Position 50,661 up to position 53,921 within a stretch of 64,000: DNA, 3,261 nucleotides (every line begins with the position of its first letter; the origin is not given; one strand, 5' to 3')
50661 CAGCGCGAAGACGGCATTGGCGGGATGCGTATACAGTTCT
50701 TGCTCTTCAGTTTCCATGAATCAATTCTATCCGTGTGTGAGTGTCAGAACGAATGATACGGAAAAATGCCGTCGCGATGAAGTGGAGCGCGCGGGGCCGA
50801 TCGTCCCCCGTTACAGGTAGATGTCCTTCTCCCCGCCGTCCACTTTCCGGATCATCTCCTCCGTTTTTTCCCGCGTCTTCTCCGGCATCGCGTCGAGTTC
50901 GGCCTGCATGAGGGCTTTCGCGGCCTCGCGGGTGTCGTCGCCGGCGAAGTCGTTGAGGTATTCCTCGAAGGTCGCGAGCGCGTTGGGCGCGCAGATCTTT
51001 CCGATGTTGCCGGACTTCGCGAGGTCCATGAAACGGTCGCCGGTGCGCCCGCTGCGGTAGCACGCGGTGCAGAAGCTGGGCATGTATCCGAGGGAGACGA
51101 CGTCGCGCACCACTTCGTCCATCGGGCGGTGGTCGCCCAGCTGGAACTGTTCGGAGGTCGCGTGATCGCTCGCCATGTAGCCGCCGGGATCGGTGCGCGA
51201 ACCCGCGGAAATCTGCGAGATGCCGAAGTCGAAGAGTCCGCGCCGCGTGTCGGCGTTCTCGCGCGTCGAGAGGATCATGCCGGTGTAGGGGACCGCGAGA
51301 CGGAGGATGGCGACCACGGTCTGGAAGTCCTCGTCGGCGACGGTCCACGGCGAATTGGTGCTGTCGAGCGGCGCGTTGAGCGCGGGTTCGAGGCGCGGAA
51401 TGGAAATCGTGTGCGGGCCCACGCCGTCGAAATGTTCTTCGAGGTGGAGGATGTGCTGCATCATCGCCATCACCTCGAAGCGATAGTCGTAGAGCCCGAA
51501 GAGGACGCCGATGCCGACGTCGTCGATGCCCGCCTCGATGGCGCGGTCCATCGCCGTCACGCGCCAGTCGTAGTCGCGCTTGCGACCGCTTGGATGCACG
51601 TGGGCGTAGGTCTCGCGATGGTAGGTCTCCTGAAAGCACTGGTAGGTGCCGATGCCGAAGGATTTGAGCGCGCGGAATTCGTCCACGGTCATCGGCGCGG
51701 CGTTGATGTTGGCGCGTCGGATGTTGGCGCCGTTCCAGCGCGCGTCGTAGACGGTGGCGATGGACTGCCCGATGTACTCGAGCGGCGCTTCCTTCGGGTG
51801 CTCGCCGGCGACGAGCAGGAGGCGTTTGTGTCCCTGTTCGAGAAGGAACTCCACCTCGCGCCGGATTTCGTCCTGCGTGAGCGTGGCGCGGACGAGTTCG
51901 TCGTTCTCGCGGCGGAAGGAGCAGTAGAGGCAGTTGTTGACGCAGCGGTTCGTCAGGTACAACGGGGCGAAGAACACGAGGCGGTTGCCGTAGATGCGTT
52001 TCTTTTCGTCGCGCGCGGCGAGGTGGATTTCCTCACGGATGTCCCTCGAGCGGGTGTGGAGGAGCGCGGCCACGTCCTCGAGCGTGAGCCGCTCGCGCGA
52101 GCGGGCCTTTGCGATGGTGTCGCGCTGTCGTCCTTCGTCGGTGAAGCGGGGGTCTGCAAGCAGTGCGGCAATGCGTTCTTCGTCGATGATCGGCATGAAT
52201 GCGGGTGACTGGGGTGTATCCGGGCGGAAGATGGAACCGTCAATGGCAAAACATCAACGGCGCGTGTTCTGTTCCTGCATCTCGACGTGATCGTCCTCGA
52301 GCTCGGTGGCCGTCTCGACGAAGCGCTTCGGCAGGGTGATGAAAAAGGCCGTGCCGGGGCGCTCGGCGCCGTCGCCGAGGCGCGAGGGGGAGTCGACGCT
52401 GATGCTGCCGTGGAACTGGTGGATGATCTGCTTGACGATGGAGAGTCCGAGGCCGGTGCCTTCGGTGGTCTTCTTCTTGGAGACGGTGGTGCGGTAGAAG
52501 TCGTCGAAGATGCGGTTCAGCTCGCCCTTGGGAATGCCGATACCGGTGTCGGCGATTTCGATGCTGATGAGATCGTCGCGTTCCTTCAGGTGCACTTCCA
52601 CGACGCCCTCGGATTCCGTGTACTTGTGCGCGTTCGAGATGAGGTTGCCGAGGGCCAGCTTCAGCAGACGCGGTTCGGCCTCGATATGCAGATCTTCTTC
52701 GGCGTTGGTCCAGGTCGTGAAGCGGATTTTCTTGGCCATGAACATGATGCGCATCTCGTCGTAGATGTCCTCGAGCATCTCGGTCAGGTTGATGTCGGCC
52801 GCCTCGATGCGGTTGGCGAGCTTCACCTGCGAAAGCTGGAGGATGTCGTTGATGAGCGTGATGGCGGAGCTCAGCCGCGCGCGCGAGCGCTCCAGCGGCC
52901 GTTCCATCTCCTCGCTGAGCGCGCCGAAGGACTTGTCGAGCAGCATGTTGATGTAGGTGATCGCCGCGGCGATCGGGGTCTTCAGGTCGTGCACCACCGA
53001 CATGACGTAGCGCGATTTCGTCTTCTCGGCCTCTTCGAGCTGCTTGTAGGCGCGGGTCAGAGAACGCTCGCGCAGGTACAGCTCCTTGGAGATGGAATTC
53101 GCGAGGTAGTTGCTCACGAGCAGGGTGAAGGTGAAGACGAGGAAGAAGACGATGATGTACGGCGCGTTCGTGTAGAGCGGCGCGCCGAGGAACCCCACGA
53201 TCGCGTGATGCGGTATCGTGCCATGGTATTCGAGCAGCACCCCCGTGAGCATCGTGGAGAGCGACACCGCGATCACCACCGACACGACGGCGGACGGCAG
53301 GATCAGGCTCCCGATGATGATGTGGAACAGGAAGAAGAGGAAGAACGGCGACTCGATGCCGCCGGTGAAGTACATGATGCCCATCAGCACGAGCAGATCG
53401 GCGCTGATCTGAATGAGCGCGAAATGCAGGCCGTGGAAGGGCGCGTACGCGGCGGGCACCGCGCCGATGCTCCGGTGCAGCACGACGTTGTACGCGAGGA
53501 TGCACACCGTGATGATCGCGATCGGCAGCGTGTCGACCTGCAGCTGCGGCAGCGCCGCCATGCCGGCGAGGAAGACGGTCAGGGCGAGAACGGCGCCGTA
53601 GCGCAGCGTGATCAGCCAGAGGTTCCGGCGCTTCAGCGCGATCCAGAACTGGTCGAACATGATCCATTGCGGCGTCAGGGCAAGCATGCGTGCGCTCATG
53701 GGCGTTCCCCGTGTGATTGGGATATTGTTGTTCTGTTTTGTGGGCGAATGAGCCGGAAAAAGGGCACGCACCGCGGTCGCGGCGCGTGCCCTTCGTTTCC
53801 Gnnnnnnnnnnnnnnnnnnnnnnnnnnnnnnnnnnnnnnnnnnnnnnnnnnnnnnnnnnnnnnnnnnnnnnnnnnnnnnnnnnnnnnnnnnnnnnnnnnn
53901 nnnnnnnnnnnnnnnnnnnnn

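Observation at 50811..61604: Complete regulatory neighbourhood for an [FeFe] hydrogenase: catalytic operon with embedded kinase and receiver, divergent from the sensory-hydrogenase kinase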

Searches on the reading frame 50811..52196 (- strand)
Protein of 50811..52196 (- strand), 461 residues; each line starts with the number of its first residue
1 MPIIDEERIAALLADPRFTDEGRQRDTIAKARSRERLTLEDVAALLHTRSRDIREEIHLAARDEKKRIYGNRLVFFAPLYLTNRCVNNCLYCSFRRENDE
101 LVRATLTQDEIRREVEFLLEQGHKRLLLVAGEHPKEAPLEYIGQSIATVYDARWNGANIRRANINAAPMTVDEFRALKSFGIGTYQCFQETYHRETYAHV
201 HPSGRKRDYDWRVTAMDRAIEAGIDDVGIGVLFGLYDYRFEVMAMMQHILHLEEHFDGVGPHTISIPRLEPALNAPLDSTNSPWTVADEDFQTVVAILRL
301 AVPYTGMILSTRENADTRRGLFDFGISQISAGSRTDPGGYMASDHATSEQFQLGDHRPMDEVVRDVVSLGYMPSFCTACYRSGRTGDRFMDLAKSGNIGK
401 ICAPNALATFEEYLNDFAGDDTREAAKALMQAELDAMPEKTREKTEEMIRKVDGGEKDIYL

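Call 4: search_protein_families(library=pfam, proteins=[window:50811-52196:-], max_evalue=0.01)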
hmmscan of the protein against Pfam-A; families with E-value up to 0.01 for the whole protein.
window:50811-52196:- (461 aa): 2 families
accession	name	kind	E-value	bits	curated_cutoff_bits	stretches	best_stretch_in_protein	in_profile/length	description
PF06968.18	BATS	-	5.2e-17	62.3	22.2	1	265-371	1-87/88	Biotin and Thiamin Synthesis associated domain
PF04055.27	Radical_SAM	-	2.3e-15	57.6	29.5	1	80-235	2-152/166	Radical SAM superfamily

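Call 47: search_protein_families(library=ncbifam, proteins=[window:50811-52196:-], max_evalue=0.00001)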
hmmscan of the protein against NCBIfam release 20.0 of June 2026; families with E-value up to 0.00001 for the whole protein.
window:50811-52196:- (461 aa): 15 families
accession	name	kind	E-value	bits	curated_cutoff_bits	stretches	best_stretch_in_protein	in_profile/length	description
TIGR03955.1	rSAM_HydG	equivalog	5.1e-159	529.7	312.15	1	25-459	35-468/470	[FeFe] hydrogenase H-cluster radical SAM maturase HydG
TIGR02351.2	thiH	equivalog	4.1e-89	299.2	380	1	24-375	22-360/364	2-iminoacetate synthase ThiH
TIGR04158.1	rSAM_MIA_synth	equivalog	1.6e-25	89.7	400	1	59-355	44-343/368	3-methyl-2-indolic acid synthase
TIGR03910.1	pyrrolys_PylB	equivalog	6.8e-21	74.5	348.2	1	27-303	8-269/347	methylornithine synthase PylB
TIGR03956.1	rSAM_HydE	equivalog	5.5e-20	71.9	254.6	1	28-262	2-229/340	[FeFe] hydrogenase H-cluster radical SAM maturase HydE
TIGR00433.2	bioB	equivalog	8.2e-13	48.3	225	1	36-311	2-260/307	biotin synthase BioB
NF005609.0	PRK07360.1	equivalog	1.6e-12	46.9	426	1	25-149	9-135/374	7,8-didemethyl-8-hydroxy-5-deazariboflavin synthase subunit CofH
TIGR03700.1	mena_SCO4494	equivalog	1.7e-12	46.9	434.55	1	29-151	3-123/351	aminofutalosine synthase MqnE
TIGR03550.1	F420_cofG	equivalog_domain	1.2e-11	44.4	213.35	1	80-304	9-237/322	7,8-didemethyl-8-hydroxy-5-deazariboflavin synthase CofG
NF004884.0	PRK06245.1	equivalog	1.1e-10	40.9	209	1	79-259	19-204/340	7,8-didemethyl-8-hydroxy-5-deazariboflavin synthase subunit CofG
TIGR00423.1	TIGR00423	subfamily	1.3e-09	37.8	260.25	1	81-146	11-75/310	CofH family radical SAM protein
TIGR03699.1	menaquin_MqnC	equivalog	2.9e-09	36.2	428.1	1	36-145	2-110/342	cyclic dehypoxanthinyl futalosine synthase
TIGR03551.1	F420_cofH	equivalog_domain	5.4e-08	32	374.1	1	39-141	3-105/345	5-amino-6-(D-ribitylamino)uracil--L-tyrosine 4-hydroxyphenyl transferase CofH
NF006277.0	PRK08445.1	equivalog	1.5e-06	27.3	576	1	39-136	6-103/348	dehypoxanthine futalosine cyclase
NF045502.1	variant_rSAM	domain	6.3e-06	25.4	125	1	87-210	144-272/357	radical SAM protein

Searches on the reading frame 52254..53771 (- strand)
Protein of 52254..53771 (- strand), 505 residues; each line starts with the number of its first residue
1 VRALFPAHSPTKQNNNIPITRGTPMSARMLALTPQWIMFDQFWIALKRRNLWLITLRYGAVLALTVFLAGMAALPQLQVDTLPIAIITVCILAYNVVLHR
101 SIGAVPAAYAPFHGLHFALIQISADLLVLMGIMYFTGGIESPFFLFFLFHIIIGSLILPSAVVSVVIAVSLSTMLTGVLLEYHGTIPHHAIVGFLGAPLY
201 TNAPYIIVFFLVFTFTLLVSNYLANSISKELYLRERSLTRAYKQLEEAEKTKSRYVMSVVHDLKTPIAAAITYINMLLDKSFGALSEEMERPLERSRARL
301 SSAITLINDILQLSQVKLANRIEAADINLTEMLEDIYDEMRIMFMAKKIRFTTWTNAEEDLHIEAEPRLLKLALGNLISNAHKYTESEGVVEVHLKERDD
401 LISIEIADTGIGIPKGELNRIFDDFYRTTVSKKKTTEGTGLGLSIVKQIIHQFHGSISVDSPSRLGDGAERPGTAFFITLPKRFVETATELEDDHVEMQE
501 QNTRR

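Call 4: search_protein_families(library=pfam, proteins=[window:52254-53771:-], max_evalue=0.01)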
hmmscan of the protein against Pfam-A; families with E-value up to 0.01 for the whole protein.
window:52254-53771:- (505 aa): 5 families
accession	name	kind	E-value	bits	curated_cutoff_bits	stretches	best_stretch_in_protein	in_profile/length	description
PF02518.31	HATPase_c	-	7.7e-26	91.2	26.4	1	367-482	3-109/111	Histidine kinase-, DNA gyrase B-, and HSP90-like ATPase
PF00512.31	HisKA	-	4.7e-10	39.8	26.9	1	252-316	2-63/66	His Kinase A (phospho-acceptor) domain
PF14501.12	HATPase_c_5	-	4.3e-06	27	22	1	371-461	11-90/102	GHKL domain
PF25323.1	6TM_PilS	-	6.7e-06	26.4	27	1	42-226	3-185/189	PilS-like transmembrane domain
PF13581.12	HATPase_c_2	-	0.0011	19.4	27.4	1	370-453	32-112/127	Histidine kinase-like ATPase domain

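Call 49: search_protein_families(library=ncbifam, proteins=[window:52254-53771:-], max_evalue=1e-10)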
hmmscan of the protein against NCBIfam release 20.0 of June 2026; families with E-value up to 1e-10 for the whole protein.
window:52254-53771:- (505 aa): 69 families (the best 25 are shown)
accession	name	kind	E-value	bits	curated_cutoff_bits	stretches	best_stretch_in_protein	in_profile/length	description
NF046044.1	PnpS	equivalog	4.6e-48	164.2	400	1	244-481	162-390/390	two-component system histidine kinase PnpS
TIGR02966.1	phoR_proteo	equivalog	2.8e-45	154.8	334.2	1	241-463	103-323/333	phosphate regulon sensor histidine kinase PhoR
NF033092.0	HK_WalK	equivalog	2.8e-43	148.4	725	1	246-481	366-593/594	cell wall metabolism sensor histidine kinase WalK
NF033091.0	HK_VanS_ACDEFG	equivalog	7.4e-42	143.4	400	1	226-461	48-281/293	vancomycin resistance histidine kinase VanS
NF041735.1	hist_kin_RppB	equivalog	1.3e-41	142.8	400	1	254-464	218-428/438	two-component system sensor histidine kinase RppB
TIGR01386.1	cztS_silS_copS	subfamily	3.9e-37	128.3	292.55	1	226-463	215-447/457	heavy metal sensor histidine kinase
NF047874.1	MASE3_PAS_HK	subfamily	2.3e-36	125.8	560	1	238-497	384-640/655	MASE3 domain-containing sensor histidine kinase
NF008312.0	PRK11100.1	equivalog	2.4e-36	125.6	356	1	236-462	241-461/477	two-component system sensor histidine kinase CreC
NF007007.0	PRK09470.1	equivalog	5.5e-36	124.5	486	1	229-466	222-449/463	envelope stress sensor histidine kinase CpxA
NF008302.0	PRK11091.1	equivalog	1.4e-35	122.7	838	1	240-498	271-521/779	aerobic respiration two-component sensor histidine kinase ArcB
NF006800.0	PRK09303.1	equivalog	2.3e-34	119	342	1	238-481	137-376/383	histidine kinase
NF041832.1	near_NosP_CTERM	subfamily_domain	3.4e-34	118.5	400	1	246-491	1-234/370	NahK/ErcS family hybrid sensor histidine kinase/response regulator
NF045900.1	HisKinCpxALeg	equivalog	1.1e-32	113.4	800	1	238-460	217-436/451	two-component system sensor histidine kinase CpxA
TIGR02956.1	TMAO_torS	equivalog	1.2e-32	113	676.5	1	240-466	452-673/967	TMAO reductase system sensor histidine kinase/response regulator TorS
NF008099.0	PRK10841.1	equivalog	1.3e-32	112.5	920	1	235-466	453-681/949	two-component system sensor histidine kinase RcsC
NF033792.0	ActS_PrrB_HisK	equivalog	8.3e-29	100.7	350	1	53-469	13-411/423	ActS/PrrB/RegB family redox-sensitive histidine kinase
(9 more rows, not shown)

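Call 61: find_homologous_proteins(query=window:52254-53699:-, max_evalue=1e-20)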
Query window:52254-53699:- (481 aa): 1390 proteins with E <= 1e-20 among 8000 candidates; the best 120 are listed.
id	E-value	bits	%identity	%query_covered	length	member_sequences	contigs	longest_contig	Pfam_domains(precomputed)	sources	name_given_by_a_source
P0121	0.0e+0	1050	100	100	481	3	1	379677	PF25323.3,PF02518.32,PF00512.32,PF14501.13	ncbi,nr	ncbi:MAG: HAMP domain-containing histidine kinase [Ignavibacteria bacterium]|nr:HAMP domain-containi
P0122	1.2e-207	708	68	98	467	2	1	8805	PF02518.32,PF00512.32,PF14501.13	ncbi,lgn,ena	-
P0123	2.8e-203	694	67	95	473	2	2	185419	PF13581.13,PF02518.32,PF00512.32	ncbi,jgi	-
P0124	4.7e-196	670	64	96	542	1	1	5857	PF25323.3,PF02518.32,PF00512.32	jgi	jgi:signal transduction histidine kinase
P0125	2.0e-186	638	60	98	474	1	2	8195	PF25323.3,PF13581.13,PF02518.32,PF00512.32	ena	-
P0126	1.1e-185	636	60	98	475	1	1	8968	PF02518.32,PF00512.32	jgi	jgi:signal transduction histidine kinase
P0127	6.3e-185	633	62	94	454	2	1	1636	PF25323.3,PF02518.32,PF00512.32,PF14501.13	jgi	-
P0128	1.1e-184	633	62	95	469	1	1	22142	PF25323.3,PF02518.32,PF00512.32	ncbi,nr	ncbi:MAG: HAMP domain-containing sensor histidine kinase [Bacteroidota bacterium]|nr:HAMP domain-con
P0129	2.3e-184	632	61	98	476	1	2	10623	PF02518.32,PF00512.32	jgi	jgi:signal transduction histidine kinase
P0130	4.3e-181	621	59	97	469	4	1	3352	PF25323.3,PF02518.32,PF00512.32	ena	-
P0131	7.4e-180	617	59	97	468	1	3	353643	PF25323.3,PF02518.32,PF00512.32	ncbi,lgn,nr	ncbi:HAMP domain-containing histidine kinase [bacterium]|nr:HAMP domain-containing histidine kinase 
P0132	5.3e-179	614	58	97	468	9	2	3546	PF25323.3,PF02518.32,PF00512.32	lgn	-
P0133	1.3e-178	613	58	97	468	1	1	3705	PF25323.3,PF02518.32,PF00512.32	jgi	jgi:signal transduction histidine kinase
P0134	7.3e-178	610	57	98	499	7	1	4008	PF02518.32,PF00512.32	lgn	-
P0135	3.6e-177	608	59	96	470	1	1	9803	PF02518.32,PF00512.32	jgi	jgi:signal transduction histidine kinase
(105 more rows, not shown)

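Call 62: find_encoding_contigs(protein=P0121, flank=10000, max_places=2)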
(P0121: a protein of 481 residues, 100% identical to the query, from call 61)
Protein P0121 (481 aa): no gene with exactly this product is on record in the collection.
